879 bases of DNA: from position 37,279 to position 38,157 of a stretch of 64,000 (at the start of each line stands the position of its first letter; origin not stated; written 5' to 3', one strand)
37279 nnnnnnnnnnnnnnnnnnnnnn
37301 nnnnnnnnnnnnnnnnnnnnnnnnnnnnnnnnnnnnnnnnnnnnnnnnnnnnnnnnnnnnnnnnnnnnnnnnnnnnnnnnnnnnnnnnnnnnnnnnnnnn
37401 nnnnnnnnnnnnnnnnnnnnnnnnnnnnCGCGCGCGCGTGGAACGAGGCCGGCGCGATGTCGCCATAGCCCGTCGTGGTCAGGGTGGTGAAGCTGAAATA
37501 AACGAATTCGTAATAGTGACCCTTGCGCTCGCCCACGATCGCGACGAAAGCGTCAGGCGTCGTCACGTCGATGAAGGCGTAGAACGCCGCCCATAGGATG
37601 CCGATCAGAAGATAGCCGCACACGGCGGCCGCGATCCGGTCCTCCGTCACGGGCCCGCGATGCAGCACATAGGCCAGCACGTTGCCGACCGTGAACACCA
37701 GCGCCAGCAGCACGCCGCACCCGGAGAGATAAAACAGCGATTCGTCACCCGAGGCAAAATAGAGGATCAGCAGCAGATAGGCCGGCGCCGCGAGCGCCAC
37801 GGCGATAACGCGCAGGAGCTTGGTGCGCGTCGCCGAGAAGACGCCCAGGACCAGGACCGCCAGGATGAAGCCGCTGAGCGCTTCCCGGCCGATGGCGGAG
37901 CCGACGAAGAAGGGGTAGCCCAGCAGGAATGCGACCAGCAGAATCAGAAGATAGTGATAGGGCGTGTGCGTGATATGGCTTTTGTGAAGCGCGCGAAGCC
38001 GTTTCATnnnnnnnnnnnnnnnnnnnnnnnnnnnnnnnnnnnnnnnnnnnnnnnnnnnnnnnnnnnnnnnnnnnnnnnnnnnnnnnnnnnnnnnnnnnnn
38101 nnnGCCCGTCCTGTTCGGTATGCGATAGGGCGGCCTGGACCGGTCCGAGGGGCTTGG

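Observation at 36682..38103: Chimeric ORF joining a K+-channel pore (truncated after TTGYGD) to half a CoA-transferase, with a further in-frame TAG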

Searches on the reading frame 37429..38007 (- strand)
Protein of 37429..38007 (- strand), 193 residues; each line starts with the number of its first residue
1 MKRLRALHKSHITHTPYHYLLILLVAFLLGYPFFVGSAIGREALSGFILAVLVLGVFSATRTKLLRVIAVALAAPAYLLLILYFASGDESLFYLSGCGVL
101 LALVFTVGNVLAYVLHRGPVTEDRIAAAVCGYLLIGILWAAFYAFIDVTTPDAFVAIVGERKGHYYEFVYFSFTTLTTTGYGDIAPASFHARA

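Call 11: find_homologous_proteins(query=window:37429-38007:-)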
Query seq(193 aa) (193 aa): 320 proteins with E <= 0.001 among 1930 candidates; the best 120 are listed.
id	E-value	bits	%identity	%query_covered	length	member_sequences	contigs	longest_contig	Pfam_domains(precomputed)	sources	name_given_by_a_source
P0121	5.1e-104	364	87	100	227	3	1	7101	PF07885.23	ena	-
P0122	1.7e-103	362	87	100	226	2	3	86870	PF07885.23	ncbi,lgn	-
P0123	5.4e-103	361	87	100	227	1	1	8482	PF07885.23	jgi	jgi:hypothetical protein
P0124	3.4e-96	339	80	100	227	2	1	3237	PF07885.23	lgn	-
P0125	1.1e-81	291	70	100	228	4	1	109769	PF07885.23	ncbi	ncbi:MAG: potassium channel family protein [Alphaproteobacteria bacterium]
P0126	8.9e-81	288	71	100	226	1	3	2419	PF07885.23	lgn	-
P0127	1.1e-76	275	67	100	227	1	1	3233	PF07885.23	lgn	-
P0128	3.0e-76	273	66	100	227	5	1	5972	PF07885.23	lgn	-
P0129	3.9e-76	273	66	100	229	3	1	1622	PF07885.23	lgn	-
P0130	1.3e-75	271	66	100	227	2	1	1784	PF07885.23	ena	-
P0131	3.7e-75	270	65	100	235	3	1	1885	PF07885.23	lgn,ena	-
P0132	3.0e-74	267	68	100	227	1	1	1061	PF07885.23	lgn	-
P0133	2.6e-71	257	65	100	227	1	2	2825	PF07885.23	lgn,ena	-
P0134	5.4e-66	240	58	100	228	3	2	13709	PF07885.23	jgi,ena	-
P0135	3.3e-30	123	45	92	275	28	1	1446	PF07885.23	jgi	jgi:hypothetical protein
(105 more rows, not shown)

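Call 13: find_encoding_contigs(protein=P0122, flank=10000, max_places=4)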
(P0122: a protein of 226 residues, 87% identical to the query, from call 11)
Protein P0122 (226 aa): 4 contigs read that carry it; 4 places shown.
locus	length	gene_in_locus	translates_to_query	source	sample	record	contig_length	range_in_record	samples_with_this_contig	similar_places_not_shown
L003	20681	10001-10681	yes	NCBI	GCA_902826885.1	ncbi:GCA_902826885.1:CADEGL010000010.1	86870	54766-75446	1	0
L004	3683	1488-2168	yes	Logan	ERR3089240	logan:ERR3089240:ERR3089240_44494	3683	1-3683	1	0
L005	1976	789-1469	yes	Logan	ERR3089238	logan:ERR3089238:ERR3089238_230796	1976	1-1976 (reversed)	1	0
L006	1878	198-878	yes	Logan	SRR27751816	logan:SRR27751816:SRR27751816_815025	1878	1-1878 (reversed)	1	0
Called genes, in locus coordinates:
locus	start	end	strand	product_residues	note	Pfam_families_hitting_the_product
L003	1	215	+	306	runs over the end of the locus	PF00126:HTH_1, PF03466:LysR_substrate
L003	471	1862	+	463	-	PF25145:NfeD1b_N, PF24961:NfeD_membrane, PF01957:NfeD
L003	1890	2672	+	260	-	PF01145:Band_7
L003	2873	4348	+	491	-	-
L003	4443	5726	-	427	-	PF01266:DAO, PF07992:Pyr_redox_2 (weak), PF13450:NAD_binding_8 (weak)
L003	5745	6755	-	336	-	PF00248:Aldo_ket_red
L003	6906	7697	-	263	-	PF00596:Aldolase_II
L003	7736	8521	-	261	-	PF00596:Aldolase_II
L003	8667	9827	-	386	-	PF00355:Rieske, PF00848:Ring_hydroxyl_A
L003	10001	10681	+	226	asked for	PF07885:Ion_trans_2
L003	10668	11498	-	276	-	PF00582:Usp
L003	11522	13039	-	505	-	PF06965:Na_H_antiport_1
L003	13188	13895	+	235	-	-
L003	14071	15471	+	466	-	PF00202:Aminotran_3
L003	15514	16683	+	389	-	PF01321:Creatinase_N, PF00557:Peptidase_M24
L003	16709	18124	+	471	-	PF00171:Aldedh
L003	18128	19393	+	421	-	PF05034:MAAL_N, PF07476:MAAL_C, PF13378:MR_MLE_C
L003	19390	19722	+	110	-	PF08734:GYD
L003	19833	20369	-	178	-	PF12802:MarR_2 (weak), PF13404:HTH_AsnC-type, PF13412:HTH_24, PF08279:HTH_11 (weak), PF01037:AsnC_trans_reg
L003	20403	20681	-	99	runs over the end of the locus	PF03992:ABM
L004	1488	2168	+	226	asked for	PF07885:Ion_trans_2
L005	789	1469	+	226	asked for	PF07885:Ion_trans_2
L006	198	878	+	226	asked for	PF07885:Ion_trans_2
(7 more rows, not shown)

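Call 19: find_homologous_proteins(query=L003:19833-20369:-, max_evalue=1e-40)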
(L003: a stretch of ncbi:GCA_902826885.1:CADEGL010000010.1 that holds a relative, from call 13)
Query L003:19833-20369:- (178 aa): 601 proteins with E <= 1e-40 among 1337 candidates; the best 120 are listed.
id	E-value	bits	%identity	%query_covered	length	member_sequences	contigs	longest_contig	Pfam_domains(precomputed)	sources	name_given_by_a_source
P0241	1.0e-86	307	95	87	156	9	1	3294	PF13412.13,PF08279.19,PF01037.29,PF13404.13,PF12802.14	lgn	-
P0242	1.0e-80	287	88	87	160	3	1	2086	PF13412.13,PF08279.19,PF01037.29,PF13404.13,PF12802.14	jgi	jgi:Lrp/AsnC family transcriptional regulator, leucine-responsive regulatory protein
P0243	2.4e-80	286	86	87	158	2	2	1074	PF13412.13,PF08279.19,PF01037.29,PF13404.13,PF12802.14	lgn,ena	-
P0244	7.0e-78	278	86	86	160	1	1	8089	PF13412.13,PF01037.29,PF13404.13,PF12802.14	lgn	-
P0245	9.7e-77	274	85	86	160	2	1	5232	PF13412.13,PF01037.29,PF13404.13,PF12802.14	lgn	-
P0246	9.1e-70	252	75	89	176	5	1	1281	PF13412.13,PF08279.19,PF01022.27,PF01037.29,PF13404.13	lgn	-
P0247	6.3e-68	246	75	87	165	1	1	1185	PF13412.13,PF01022.27,PF01037.29,PF13404.13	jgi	jgi:Lrp/AsnC family transcriptional regulator, leucine-responsive regulatory protein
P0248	1.9e-67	244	74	87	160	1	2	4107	PF13412.13,PF08279.19,PF01037.29,PF13404.13,PF12802.14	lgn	-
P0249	3.5e-67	243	74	87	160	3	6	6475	PF13412.13,PF01022.27,PF01037.29,PF13404.13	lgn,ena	-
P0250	9.6e-67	242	68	94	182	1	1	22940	PF13412.13,PF01037.29,PF13404.13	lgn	-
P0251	1.2e-65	238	71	87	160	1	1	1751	PF13412.13,PF01037.29,PF13404.13,PF12802.14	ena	-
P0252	1.6e-65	238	74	87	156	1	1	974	PF13412.13,PF08279.19,PF01037.29,PF13404.13,PF12802.14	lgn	-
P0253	2.5e-65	237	72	87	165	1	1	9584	PF13412.13,PF01037.29,PF13404.13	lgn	-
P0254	8.0e-65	235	72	87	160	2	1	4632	PF13412.13,PF08279.19,PF01037.29,PF13404.13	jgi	jgi:Lrp/AsnC family leucine-responsive transcriptional regulator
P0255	9.0e-65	235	72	87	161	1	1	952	PF13412.13,PF08279.19,PF01978.26,PF01022.27,PF01037.29,PF13404.13,PF12802.14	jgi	-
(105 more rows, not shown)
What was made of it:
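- Tried and rejected: AsnC homologue search (call 19).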

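Call 43: search_protein_families(library=ncbifam, proteins=[L087:3853-4401:-, L087:4710-5750:+, L087:5758-6066:-, L087:6132-7478:+, L087:7523-9568:+, L087:9580-9879:+, L087:10536-10868:-, L087:10865-12133:-], max_evalue=0.00001)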
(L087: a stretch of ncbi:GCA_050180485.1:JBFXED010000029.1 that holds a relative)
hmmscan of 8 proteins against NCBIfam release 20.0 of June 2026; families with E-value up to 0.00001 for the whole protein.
L087:3853-4401:- (182 aa): 0 families

L087:4710-5750:+ (346 aa): 25 families
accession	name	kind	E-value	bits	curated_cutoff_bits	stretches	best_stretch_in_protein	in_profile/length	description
NF009714.1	PRK13243.1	equivalog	4.2e-44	151.2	455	1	69-338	58-320/332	glyoxylate reductase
NF005069.0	PRK06487.1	equivalog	7.9e-44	150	448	1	74-336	65-316/320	2-hydroxyacid dehydrogenase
TIGR01327.1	PGDH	equivalog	2e-42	145.7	454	1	51-277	32-258/525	phosphoglycerate dehydrogenase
NF041369.1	Dhydh_Halo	equivalog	1e-41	143.2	400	1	84-277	61-251/305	D-2-hydroxyacid dehydrogenase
NF005750.0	PRK07574.1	equivalog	1.2e-37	130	329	1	74-277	110-313/386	NAD-dependent formate dehydrogenase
NF005027.0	PRK06436.1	equivalog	1.5e-37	129.4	261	1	75-335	46-284/303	2-hydroxyacid dehydrogenase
NF011938.0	PRK15409.1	equivalog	1.7e-34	119.3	492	1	71-275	59-263/324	glyoxylate/hydroxypyruvate reductase GhrB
NF005387.0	PRK06932.1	equivalog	1.3e-32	113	492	1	72-292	59-273/314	2-hydroxyacid dehydrogenase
NF008759.0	PRK11790.1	equivalog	1.1e-30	106.6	404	1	72-301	70-293/410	phosphoglycerate dehydrogenase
NF006263.0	PRK08410.1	equivalog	1.1e-29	103.8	389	1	70-275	55-258/311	D-2-hydroxyacid dehydrogenase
NF000492.1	vanH_gen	exception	2.1e-25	89.5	540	1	80-275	68-252/312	D-lactate dehydrogenase VanH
NF000371.1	vanH_Agroup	exception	3.2e-21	75.9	700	1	79-276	72-258/322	VanH-A/VanH-Pt family D-lactate dehydrogenase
NF001309.0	PRK00257.1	equivalog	8.9e-21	74.3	434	1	152-276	111-235/379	4-phosphoerythronate dehydrogenase PdxB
NF009127.0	PRK12480.1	equivalog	1e-19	70.8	579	1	79-282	70-268/330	D-lactate dehydrogenase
NF006374.0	PRK08605.1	subfamily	2.6e-19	69.4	356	1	79-284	70-272/332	D-lactate dehydrogenase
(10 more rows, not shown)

L087:5758-6066:- (102 aa): 0 families

L087:6132-7478:+ (448 aa): 14 families
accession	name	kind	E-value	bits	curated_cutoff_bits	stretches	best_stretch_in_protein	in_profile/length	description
NF050086.1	pipecolate_AmaA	exception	1.2e-44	152.6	600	1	33-401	24-390/425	L-pipecolate oxidase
TIGR03329.1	Phn_aa_oxid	hypoth_equivalog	3.1e-33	115.3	632.8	1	33-390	23-389/460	putative aminophosphonate oxidoreductase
TIGR02352.1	thiamin_ThiO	equivalog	1.5e-15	57.1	250.8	1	37-393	1-349/351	glycine oxidase ThiO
TIGR03197.1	MnmC_Cterm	equivalog_domain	4.1e-15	55.8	174.2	1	36-248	1-203/400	FAD-dependent 5-carboxymethylaminomethyl-2-thiouridine(34) oxidoreductase MnmC1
NF002480.1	PRK01747.1-1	equivalog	4.3e-15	55.2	540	1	33-248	247-451/645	bifunctional tRNA (5-methylaminomethyl-2-thiouridine)(34)-methyltransferase MnmC2/FAD-dependent 5-carboxymethylaminomethyl-2-thiouridine(34)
NF001933.0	PRK00711.1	subfamily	1.8e-14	53.6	383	1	102-393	107-401/429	D-amino acid dehydrogenase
TIGR01373.1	soxB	subfamily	6.6e-11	41.7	529.45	1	33-395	29-386/407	sarcosine oxidase subunit beta family protein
NF008425.0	PRK11259.1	equivalog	2.4e-10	39.9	257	1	34-257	4-214/377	N-methyl-L-tryptophan oxidase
TIGR03364.1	HpnW_proposed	hypoth_equivalog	1.4e-08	34.2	285.1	1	36-246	2-195/365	TIGR03364 family FAD-dependent oxidoreductase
TIGR03467.1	HpnE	equivalog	1.2e-07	31.5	283.05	0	37-66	1-30/430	hydroxysqualene dehydroxylase HpnE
NF005512.0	PRK07121.1-5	subfamily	1.1e-06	27.5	812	1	22-80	9-67/489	FAD-binding protein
TIGR02032.1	GG-red-SF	subfamily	3e-06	27.2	158.8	0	36-66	2-32/297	geranylgeranyl reductase family protein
NF005691.0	PRK07494.1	equivalog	4.6e-06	25.4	459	1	34-69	8-43/404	UbiH/UbiF family hydroxylase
NF006130.0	PRK08274.1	equivalog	4.9e-06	25.6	369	0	34-95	5-63/467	FAD-dependent tricarballylate dehydrogenase TcuA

L087:7523-9568:+ (681 aa): 22 families
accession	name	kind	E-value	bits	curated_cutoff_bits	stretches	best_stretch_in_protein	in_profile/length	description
TIGR03997.1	mycofact_OYE_2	equivalog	5.2e-162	540.5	793.15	1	8-628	2-618/645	mycofactocin system FadH/OYE family oxidoreductase 2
NF041087.1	bile_acid_BaiCD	equivalog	1.4e-95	320.7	825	1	5-612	1-597/642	bile acid Fe-S flavoenzyme BaiCD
NF045599.1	bili_reduct_long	exception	5e-93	312.5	750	1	8-629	1-616/641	bilirubin reductase, long form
TIGR03996.1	mycofact_OYE_1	hypoth_equivalog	1e-66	225.8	627.9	1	10-620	4-605/633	mycofactocin system FadH/OYE family oxidoreductase 1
NF006101.0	PRK08255.1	equivalog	1.4e-46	159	1078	1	6-333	397-725/768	bifunctional salicylyl-CoA 5-hydroxylase/oxidoreductase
NF010047.0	PRK13523.1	equivalog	6e-45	153.7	431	1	7-346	4-328/339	NADPH dehydrogenase NamA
NF045592.1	bili_reduct_N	equivalog_domain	2.7e-43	148.5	425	1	8-370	2-363/363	bilirubin reductase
NF007899.0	PRK10605.1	subfamily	1.4e-27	97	403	1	8-226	6-236/365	N-ethylmaleimide reductase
NF009410.0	PRK12771.1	subfamily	2.8e-10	39.4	516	1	375-470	124-218/566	NAD(P)-binding protein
TIGR01317.1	GOGAT_sm_gam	subfamily_domain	4.7e-09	35.6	447.7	1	382-484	136-239/485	glutamate synthase small subunit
NF045663.1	diclust_near_Sec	equivalog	1.4e-08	33.4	530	1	371-533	88-256/759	pyridine nucleotide-disulfide oxidoreductase/dicluster-binding protein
TIGR01316.1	gltA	equivalog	2e-08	33.5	471.75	1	386-495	130-241/449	NADPH-dependent glutamate synthase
TIGR03315.1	Se_ygfK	equivalog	1e-07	29.9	835.3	1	388-483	536-631/1012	putative selenate reductase subunit YgfK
NF009409.0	PRK12770.1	subfamily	1.6e-07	30.7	343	1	385-429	14-58/360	putative glutamate synthase subunit beta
NF009454.0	PRK12814.1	equivalog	4.5e-07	28.6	916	1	378-431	184-235/657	putative NADPH-dependent glutamate synthase small subunit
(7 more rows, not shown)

L087:9580-9879:+ (99 aa): 0 families

L087:10536-10868:- (110 aa): 0 families

L087:10865-12133:- (422 aa): 1 family
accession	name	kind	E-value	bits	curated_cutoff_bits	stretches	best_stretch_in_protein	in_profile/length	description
TIGR01502.1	B_methylAsp_ase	equivalog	1e-165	551.7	286.15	1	9-412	2-406/408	methylaspartate ammonia-lyase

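Call 44: search_protein_families(library=ncbifam, proteins=[L087:12137-13552:-, L087:13626-15023:-, L087:15035-16204:-, L087:16247-17647:-, L087:17738-18433:-, L087:18590-19606:-], max_evalue=0.00001)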
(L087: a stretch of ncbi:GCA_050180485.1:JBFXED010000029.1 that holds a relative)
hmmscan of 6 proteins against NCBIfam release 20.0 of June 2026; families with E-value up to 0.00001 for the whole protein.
L087:12137-13552:- (471 aa): 44 families (the best 25 are shown)
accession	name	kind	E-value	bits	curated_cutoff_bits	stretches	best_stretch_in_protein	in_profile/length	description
TIGR01780.1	SSADH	subfamily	3.4e-112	375.6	646.35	1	22-464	1-448/448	succinate-semialdehyde dehydrogenase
NF010000.0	PRK13473.1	subfamily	8.9e-109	364.2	615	1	4-464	3-468/475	aminobutyraldehyde dehydrogenase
TIGR01804.1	BADH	equivalog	1.8e-99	333.4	668.6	1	8-464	2-467/467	betaine-aldehyde dehydrogenase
NF008415.0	PRK11241.1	equivalog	4.6e-97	325.7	828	1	6-465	13-477/482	NADP-dependent succinate-semialdehyde dehydrogenase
NF006916.0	PRK09407.1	equivalog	2.2e-96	323.5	521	1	18-466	34-490/526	succinic semialdehyde dehydrogenase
NF045735.1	PaDhStyDPseudo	equivalog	2.5e-96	323.3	850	1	5-464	4-477/483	phenylacetaldehyde dehydrogenase StyD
NF052305.1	DioxValDhHalo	equivalog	1.5e-93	314.3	750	1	3-461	4-474/483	2,5-dioxovalerate dehydrogenase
TIGR04284.1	aldehy_Rv0768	hypoth_equivalog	1.7e-92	310.9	775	1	5-468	2-478/480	aldehyde dehydrogenase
TIGR02299.1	HpaE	equivalog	6.9e-92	308.5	638.35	1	6-466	3-474/488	5-carboxymethyl-2-hydroxymuconate semialdehyde dehydrogenase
NF007497.0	PRK10090.1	equivalog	9.9e-90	301.6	500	1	2-462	5-471/480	aldehyde dehydrogenase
NF009725.0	PRK13252.1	equivalog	1.3e-89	300.8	593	1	3-466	6-477/488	betaine-aldehyde dehydrogenase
NF045736.1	PaDhStyDRhodo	equivalog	1.8e-88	297.2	800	1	5-464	4-473/479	phenylacetaldehyde dehydrogenase StyD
NF040792.1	glyc_ald_dh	equivalog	8.2e-87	292.2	760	1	5-465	2-470/488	D-glyceraldehyde dehydrogenase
NF042993.1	AlphKGSA_gudD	equivalog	2.3e-85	287.2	770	1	3-462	3-474/481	alpha-ketoglutaric semialdehyde dehydrogenase GucD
NF006915.0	PRK09406.1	equivalog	3e-85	286.8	730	1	22-466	5-454/457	NADP-dependent succinic semialdehyde dehydrogenase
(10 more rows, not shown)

L087:13626-15023:- (465 aa): 16 families
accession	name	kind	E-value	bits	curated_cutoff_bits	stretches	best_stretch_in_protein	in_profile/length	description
NF005478.0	PRK07079.1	subfamily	1.1e-211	703.8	330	1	5-459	4-458/469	hypothetical protein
NF006053.0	PRK08201.1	equivalog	7.9e-48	163.5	441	1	69-454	63-452/458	dipeptidase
NF005914.0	PRK07907.1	subfamily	5.7e-44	150.7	300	1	25-405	25-401/456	hypothetical protein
NF006579.0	PRK09104.1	subfamily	9.3e-35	120.5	327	1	56-436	55-443/465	hypothetical protein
NF005034.0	PRK06446.1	subfamily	5e-30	104.6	369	1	59-436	39-414/436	hypothetical protein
TIGR01892.1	AcOrn-deacetyl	equivalog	1e-11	44.5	297.7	1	24-218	3-181/365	acetylornithine deacetylase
NF006399.0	PRK08651.1-2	equivalog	5.9e-10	38.7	381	1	51-218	34-191/405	succinyl-diaminopimelate desuccinylase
NF009557.0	PRK13009.1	equivalog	8.6e-10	38.3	284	1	54-243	32-215/377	succinyl-diaminopimelate desuccinylase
NF005710.0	PRK07522.1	subfamily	8.9e-10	38.3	412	1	23-179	13-159/391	acetylornithine deacetylase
TIGR01910.1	DapE-ArgE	subfamily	1.1e-09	38.1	217.6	1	75-212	54-184/373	ArgE/DapE family deacylase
NF003474.0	PRK05111.1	equivalog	2e-09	36.9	460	1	25-186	13-167/383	acetylornithine deacetylase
NF006596.0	PRK09133.1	subfamily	7.4e-09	34.7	349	1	91-191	108-206/474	hypothetical protein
NF004809.0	PRK06156.1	equivalog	5.4e-08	32.2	438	1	92-187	169-266/573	dipeptidase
NF006365.0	PRK08588.1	subfamily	1.7e-07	30.9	289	1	91-223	70-193/383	succinyl-diaminopimelate desuccinylase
TIGR01246.1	dapE_proteo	equivalog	4.6e-07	29.2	361.8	1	57-219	31-190/370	succinyl-diaminopimelate desuccinylase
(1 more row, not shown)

L087:15035-16204:- (389 aa): 9 families
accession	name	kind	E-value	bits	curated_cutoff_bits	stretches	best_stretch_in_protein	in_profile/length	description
TIGR02993.1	ectoine_eutD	equivalog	9.9e-82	275.1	613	1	9-387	5-388/391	ectoine hydrolase DoeA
NF038259.1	ectoine_DoeA_2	exception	7.6e-51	173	575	1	9-383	8-380/386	ectoine hydrolase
NF040821.1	dipep_PepQ_Arch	equivalog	2.3e-20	72.9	630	1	152-386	114-345/346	Xaa-Pro dipeptidase PepQ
NF007310.0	PRK09795.1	equivalog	1.2e-15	57.3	393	1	151-386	118-355/361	aminopeptidase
NF008131.0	PRK10879.1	equivalog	4.1e-13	48.9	465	1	145-305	158-315/438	Xaa-Pro aminopeptidase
NF011173.0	PRK14575.1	equivalog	5.1e-13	48.7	850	1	139-386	157-402/406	putative peptidase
NF011174.0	PRK14576.1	subfamily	1.1e-12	47.6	487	1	142-386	159-401/405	putative endopeptidase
TIGR00500.1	met_pdase_I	equivalog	2.8e-12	46.7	171.35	1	160-328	3-173/247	type I methionyl aminopeptidase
NF011720.0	PRK15173.1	subfamily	2.9e-12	46.2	420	1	140-386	95-339/343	peptidase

L087:16247-17647:- (466 aa): 69 families (the best 25 are shown)
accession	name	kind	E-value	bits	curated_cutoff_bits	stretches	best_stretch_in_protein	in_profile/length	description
NF005684.0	PRK07482.1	subfamily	1.2e-228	759.3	687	1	13-465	6-458/464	hypothetical protein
NF004767.0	PRK06105.1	subfamily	3.2e-158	527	517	1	15-464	8-452/460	aminotransferase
NF005447.0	PRK07036.1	equivalog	9.9e-139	463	618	1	12-466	10-459/468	aminotransferase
NF005682.0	PRK07480.1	subfamily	9.3e-136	453.1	510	1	14-465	12-455/459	aminotransferase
NF005683.0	PRK07481.1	subfamily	2.9e-120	402.3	575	1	18-462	9-450/453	hypothetical protein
NF005102.0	PRK06541.1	equivalog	4.5e-116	388.1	574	1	26-464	23-458/460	aspartate aminotransferase family protein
NF004625.0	PRK05965.1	subfamily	1.5e-115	386.5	729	1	14-463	5-449/460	hypothetical protein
NF005685.0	PRK07483.1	equivalog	2.2e-96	323.4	485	1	39-465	12-441/444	aspartate aminotransferase family protein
NF005812.0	PRK07678.1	subfamily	1.6e-95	320.4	488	1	14-461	9-449/451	aminotransferase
NF009068.0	PRK12403.1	equivalog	3.4e-94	316.2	817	1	23-462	22-453/460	aspartate aminotransferase family protein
NF052567.1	OmAmTferAptACaul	equivalog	3.7e-91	306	500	1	39-461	18-430/431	omega-aminotransferase AptA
NF005375.0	PRK06917.1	equivalog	1.3e-90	304.3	535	1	41-465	16-442/448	aspartate aminotransferase family protein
NF004718.0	PRK06062.1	subfamily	2.1e-87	293.5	472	1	14-462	18-449/454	hypothetical protein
TIGR00508.1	bioA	equivalog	1.1e-85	287.8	405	1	24-459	2-418/419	adenosylmethionine--8-amino-7-oxononanoate transaminase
NF041821.1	daptide_amino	equivalog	4.1e-76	256.2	450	1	31-458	5-403/405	daptide-type RiPP biosynthesis aminotransferase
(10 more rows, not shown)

L087:17738-18433:- (231 aa): 1 family
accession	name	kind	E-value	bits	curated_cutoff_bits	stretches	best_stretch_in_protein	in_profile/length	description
NF005679.0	PRK07475.1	subfamily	3.1e-51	174.1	231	1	8-229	16-236/246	hypothetical protein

L087:18590-19606:- (338 aa): 11 families
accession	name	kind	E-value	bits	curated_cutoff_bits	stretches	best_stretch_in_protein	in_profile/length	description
NF006850.0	PRK09358.1-6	equivalog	9.2e-160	530.9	419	1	10-336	4-330/334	adenosine deaminase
TIGR01430.1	aden_deam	equivalog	2.3e-112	375.2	216.55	1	14-333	1-323/323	adenosine deaminase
NF006848.0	PRK09358.1-3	equivalog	2e-73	247.5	426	1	13-334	3-324/325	adenosine deaminase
NF006854.0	PRK09358.3-1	equivalog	3.7e-62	210.4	530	1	4-335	4-336/344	adenosine deaminase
NF006846.0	PRK09358.1-1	equivalog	7.7e-49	166.5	459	1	13-327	5-324/333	adenosine deaminase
NF006849.0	PRK09358.1-5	equivalog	6.9e-48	163.5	494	1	11-335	9-339/350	adenosine deaminase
NF006847.0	PRK09358.1-2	equivalog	8.3e-41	140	412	1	10-327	9-346/364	adenosine deaminase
NF006856.0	PRK09358.3-3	equivalog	7.1e-26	91.1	510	1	85-318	82-313/316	adenosine deaminase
NF006859.0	PRK09358.3-6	equivalog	3.3e-14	52.8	549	1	188-294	172-278/299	adenosine deaminase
TIGR01431.1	adm_rel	subfamily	2e-08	33.5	315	1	210-328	341-462/479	adenosine deaminase-related growth factor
TIGR01429.1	AMP_deaminase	equivalog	4.9e-08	32.1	726.3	1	195-331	439-574/611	AMP deaminase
